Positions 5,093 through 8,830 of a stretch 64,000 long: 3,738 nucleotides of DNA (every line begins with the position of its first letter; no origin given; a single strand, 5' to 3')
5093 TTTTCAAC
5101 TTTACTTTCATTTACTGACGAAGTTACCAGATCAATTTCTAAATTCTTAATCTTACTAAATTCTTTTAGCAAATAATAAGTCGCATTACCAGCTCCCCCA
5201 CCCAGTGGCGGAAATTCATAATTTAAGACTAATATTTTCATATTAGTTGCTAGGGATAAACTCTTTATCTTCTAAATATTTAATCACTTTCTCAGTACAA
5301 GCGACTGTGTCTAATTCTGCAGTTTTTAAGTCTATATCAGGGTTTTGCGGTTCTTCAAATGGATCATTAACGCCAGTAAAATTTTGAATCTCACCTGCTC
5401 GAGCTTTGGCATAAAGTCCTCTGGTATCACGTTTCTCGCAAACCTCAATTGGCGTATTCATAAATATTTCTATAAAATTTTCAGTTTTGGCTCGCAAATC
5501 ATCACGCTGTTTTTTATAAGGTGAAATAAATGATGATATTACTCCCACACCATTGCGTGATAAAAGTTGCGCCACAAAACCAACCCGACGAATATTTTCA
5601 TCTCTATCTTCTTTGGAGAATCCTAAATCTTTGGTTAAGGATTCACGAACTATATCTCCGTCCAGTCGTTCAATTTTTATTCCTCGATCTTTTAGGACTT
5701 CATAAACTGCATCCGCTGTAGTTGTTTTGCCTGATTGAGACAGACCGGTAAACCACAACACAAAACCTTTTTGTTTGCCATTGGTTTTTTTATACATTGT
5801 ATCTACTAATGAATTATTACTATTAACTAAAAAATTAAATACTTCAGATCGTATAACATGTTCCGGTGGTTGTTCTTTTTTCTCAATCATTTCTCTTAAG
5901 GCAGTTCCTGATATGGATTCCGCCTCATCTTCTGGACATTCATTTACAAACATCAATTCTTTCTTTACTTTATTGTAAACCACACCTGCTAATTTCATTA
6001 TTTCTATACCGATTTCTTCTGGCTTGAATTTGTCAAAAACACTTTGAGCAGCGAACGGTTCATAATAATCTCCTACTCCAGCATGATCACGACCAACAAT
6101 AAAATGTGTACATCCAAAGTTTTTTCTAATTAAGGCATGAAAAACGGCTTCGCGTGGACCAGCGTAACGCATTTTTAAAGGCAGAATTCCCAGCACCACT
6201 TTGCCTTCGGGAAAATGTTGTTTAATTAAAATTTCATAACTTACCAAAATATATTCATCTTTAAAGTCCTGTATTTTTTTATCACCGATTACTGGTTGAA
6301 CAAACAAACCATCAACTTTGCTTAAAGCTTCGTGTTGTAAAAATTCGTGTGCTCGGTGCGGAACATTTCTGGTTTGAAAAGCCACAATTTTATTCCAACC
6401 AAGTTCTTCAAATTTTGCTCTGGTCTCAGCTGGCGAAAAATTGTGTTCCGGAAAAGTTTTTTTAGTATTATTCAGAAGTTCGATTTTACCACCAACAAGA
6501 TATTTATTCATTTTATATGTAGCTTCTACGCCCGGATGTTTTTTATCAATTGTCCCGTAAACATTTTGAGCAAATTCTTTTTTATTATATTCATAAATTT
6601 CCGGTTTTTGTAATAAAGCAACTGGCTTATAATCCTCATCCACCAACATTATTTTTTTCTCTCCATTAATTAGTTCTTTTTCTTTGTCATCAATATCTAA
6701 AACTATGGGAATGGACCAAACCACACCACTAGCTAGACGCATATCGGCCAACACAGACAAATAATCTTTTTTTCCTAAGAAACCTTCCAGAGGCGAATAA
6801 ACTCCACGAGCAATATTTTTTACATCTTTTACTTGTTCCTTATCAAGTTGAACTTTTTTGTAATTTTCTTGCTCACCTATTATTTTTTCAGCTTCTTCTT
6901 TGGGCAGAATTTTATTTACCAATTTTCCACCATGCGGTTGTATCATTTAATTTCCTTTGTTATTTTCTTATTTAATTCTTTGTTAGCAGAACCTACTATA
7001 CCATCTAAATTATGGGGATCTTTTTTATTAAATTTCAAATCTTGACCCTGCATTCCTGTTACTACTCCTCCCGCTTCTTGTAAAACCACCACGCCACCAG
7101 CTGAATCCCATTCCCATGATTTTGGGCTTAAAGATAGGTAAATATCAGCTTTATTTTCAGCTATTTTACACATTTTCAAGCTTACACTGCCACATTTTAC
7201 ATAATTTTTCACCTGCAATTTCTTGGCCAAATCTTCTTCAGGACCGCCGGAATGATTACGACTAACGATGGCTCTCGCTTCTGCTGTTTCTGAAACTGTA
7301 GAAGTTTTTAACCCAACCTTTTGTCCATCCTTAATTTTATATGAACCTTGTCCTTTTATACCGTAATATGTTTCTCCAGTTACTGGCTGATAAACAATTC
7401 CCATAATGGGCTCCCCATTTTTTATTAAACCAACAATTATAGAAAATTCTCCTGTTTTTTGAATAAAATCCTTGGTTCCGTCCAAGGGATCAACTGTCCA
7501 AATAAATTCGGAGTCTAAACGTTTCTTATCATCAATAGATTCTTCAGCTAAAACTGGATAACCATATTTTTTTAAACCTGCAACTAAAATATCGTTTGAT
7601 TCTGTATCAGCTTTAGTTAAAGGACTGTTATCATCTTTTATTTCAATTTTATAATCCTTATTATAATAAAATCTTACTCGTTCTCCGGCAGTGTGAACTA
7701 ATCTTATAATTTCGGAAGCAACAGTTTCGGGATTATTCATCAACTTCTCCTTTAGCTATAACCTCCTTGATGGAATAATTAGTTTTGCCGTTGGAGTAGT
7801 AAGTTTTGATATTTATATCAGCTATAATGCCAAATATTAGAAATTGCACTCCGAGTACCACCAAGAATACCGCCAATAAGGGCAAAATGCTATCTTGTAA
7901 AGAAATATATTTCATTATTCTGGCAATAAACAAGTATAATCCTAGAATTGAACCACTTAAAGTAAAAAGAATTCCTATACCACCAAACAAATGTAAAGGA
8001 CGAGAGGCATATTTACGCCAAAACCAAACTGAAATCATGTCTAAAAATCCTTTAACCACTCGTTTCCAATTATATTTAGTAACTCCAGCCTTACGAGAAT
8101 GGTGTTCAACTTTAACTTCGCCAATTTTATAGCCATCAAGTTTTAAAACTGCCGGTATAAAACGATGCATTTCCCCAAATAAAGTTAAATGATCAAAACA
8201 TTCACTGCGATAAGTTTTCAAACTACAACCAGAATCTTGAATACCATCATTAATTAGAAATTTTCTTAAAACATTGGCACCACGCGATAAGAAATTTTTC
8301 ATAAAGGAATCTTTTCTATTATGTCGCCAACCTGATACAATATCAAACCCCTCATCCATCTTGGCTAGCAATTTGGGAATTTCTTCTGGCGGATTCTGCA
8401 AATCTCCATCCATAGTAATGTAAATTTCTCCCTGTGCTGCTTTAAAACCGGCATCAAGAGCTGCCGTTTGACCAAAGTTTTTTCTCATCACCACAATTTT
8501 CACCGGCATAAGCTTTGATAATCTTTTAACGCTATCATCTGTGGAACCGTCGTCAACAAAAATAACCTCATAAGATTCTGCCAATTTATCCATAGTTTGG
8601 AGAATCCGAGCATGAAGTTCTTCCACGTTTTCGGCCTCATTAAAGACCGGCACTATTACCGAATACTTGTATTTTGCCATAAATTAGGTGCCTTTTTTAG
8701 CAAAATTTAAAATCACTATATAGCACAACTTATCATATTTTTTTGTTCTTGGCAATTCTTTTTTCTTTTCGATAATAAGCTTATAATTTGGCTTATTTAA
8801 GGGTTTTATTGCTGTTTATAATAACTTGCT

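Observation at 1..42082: About 42-kb uninterrupted single-strand glycan super-locus with Wzy/Wzz components but no visible Wzx or initiating phosphotransferase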

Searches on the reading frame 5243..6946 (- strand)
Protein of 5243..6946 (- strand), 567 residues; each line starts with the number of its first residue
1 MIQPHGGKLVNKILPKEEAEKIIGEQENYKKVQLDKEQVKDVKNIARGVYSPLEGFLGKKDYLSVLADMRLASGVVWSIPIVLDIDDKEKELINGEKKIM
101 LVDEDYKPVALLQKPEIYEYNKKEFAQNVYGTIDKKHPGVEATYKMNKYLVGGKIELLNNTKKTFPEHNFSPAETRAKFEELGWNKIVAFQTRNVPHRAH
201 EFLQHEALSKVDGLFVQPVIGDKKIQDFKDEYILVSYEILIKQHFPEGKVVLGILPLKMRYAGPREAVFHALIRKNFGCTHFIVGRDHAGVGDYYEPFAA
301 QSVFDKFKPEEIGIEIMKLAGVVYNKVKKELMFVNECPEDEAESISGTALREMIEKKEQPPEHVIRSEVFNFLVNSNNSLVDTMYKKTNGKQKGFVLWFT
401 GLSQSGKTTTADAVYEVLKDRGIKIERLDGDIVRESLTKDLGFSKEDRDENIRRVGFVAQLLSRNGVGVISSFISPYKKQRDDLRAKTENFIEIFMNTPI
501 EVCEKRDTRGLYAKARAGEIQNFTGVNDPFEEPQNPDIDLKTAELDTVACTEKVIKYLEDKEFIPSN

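Call 8: search_protein_families(library=pfam, proteins=[window:5243-6946:-], max_evalue=0.01)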
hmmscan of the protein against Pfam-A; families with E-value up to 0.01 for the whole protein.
window:5243-6946:- (567 aa): 6 families
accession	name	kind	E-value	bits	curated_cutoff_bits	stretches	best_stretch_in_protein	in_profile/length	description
PF01747.23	ATP-sulfurylase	-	1.3e-78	263.7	24.3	1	169-374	4-210/212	ATP-sulfurylase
PF01583.26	APS_kinase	-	2.5e-60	203.4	21.1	1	393-540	1-151/152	Adenylylsulphate kinase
PF14306.12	PUA_2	-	5.7e-54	182.5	27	1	2-159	1-158/159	PUA-like domain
PF13671.12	AAA_33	-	0.0019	18.9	27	1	396-506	1-114/143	AAA domain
PF08433.16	KTI12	-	0.0034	17.4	22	0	399-508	6-117/271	Chromatin associated protein KTI12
PF01656.29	CbiA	-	0.0096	16.3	25.4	0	403-485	8-97/125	CobQ/CobB/MinD/ParA nucleotide binding domain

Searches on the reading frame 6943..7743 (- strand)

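Call 8: search_protein_families(library=pfam, proteins=[window:6943-7743:-], max_evalue=0.01)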
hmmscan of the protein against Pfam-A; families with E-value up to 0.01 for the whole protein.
window:6943-7743:- (266 aa): 1 family
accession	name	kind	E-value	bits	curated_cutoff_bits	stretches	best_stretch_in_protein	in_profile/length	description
PF00459.30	Inositol_P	-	1e-53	183.1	27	1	6-264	3-265/271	Inositol monophosphatase family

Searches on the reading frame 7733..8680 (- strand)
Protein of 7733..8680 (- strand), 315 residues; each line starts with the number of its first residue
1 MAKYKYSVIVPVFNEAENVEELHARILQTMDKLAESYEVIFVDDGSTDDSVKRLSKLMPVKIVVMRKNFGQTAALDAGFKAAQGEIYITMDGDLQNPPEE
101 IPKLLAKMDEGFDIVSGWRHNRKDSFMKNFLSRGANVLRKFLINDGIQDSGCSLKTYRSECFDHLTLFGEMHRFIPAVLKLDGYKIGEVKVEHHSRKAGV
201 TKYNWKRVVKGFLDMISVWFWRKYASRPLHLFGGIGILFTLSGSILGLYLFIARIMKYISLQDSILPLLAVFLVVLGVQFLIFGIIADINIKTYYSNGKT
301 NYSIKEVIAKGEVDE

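Call 8: search_protein_families(library=pfam, proteins=[window:7733-8680:-], max_evalue=0.01)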
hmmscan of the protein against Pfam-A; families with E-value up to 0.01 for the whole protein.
window:7733-8680:- (315 aa): 2 families
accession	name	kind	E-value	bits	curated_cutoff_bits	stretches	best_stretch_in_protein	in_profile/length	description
PF00535.33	Glycos_transf_2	-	1.3e-32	113.5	23.3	1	7-164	1-166/168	Glycosyl transferase family 2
PF10111.15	Glyco_tranf_2_2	-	2.1e-08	34.4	27.3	1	7-106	1-104/276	Glycosyltransferase like family 2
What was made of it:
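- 7733..8680 (-): GtrB/ArnC/PgfS-like GT2 with two C-terminal TM helices. It is a putative polyprenyl-phosphate sugar synthase, transcribed divergently from the GT-C gene. PF00535 113.5 bits (call 8).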

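Call 32: search_protein_families(library=ncbifam, proteins=[window:7733-8680:-], max_evalue=0.01)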
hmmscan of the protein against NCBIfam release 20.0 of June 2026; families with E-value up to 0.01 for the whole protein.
window:7733-8680:- (315 aa): 19 families
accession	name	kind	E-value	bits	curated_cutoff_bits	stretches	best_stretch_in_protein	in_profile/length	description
NF007986.1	PRK10714.1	equivalog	1.2e-54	185.4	529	1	5-309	7-313/316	undecaprenyl-phosphate 4-deoxy-4-formamido-L-arabinose transferase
NF047588.1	GlcsyltransPgfSStrep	equivalog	2.5e-42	145.2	500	1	5-299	2-296/308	glycosyltransferase PgfS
TIGR04182.1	glyco_TIGR04182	equivalog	1.4e-22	80.4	325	1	7-292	3-284/293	S-layer glycoprotein N-glycosyltransferase AglJ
TIGR03937.1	PgaC_IcaA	equivalog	1.5e-13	50.5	422.3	1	6-93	47-135/407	poly-beta-1,6-N-acetyl-D-glucosamine synthase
NF041875.1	EPS_EpsD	equivalog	7.9e-13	48.5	370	1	7-109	2-105/325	exopolysaccharide biosynthesis glycosyltransferase EpsD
NF041391.1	DPhHxTase_Halo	equivalog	1.1e-12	47.4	375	1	13-197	4-187/213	dolichyl-phosphate hexose transferase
TIGR04283.1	glyco_like_mftF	equivalog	2.4e-12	46.9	182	1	7-110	2-99/221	TIGR04283 family arsenosugar biosynthesis glycosyltransferase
TIGR03965.1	mycofact_glyco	equivalog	4.2e-12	45.7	280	1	7-109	77-180/467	mycofactocin biosynthesis glycosyltransferase MftF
NF058614.1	PPMAGASynPpgS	equivalog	7.4e-12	45.2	370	1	8-157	4-157/226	polyprenyl-phospho-N-acetylgalactosaminyl synthase PpgS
NF007482.0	PRK10073.1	equivalog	5.2e-11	42.1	423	1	4-105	6-107/334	glycosyltransferase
NF047683.1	TeichurnBiosyTuaG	equivalog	3.8e-08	33.3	400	1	5-109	7-112/252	teichuronic acid biosynthesis protein TuaG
NF010496.0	PRK13915.1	equivalog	3e-06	26.5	262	1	5-105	32-139/307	glucosyl-3-phosphoglycerate synthase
NF053739.1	GlytfEpsEBac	equivalog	4.2e-05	22.7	450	1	5-94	2-93/265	glycosyltransferase EpsE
NF045692.1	OglycostaseCruG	equivalog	0.00016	20.7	600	1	6-116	43-161/386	2'-O-glycosyltransferase CruG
TIGR04242.1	nodulat_NodC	equivalog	0.00018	20.6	550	1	7-110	51-158/395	chitooligosaccharide synthase NodC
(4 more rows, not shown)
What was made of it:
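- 7733..8680 (-): ArnC NF007986 E 1e-54 and PgfS E 2.5e-42, both below their cut-offs (call 32).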
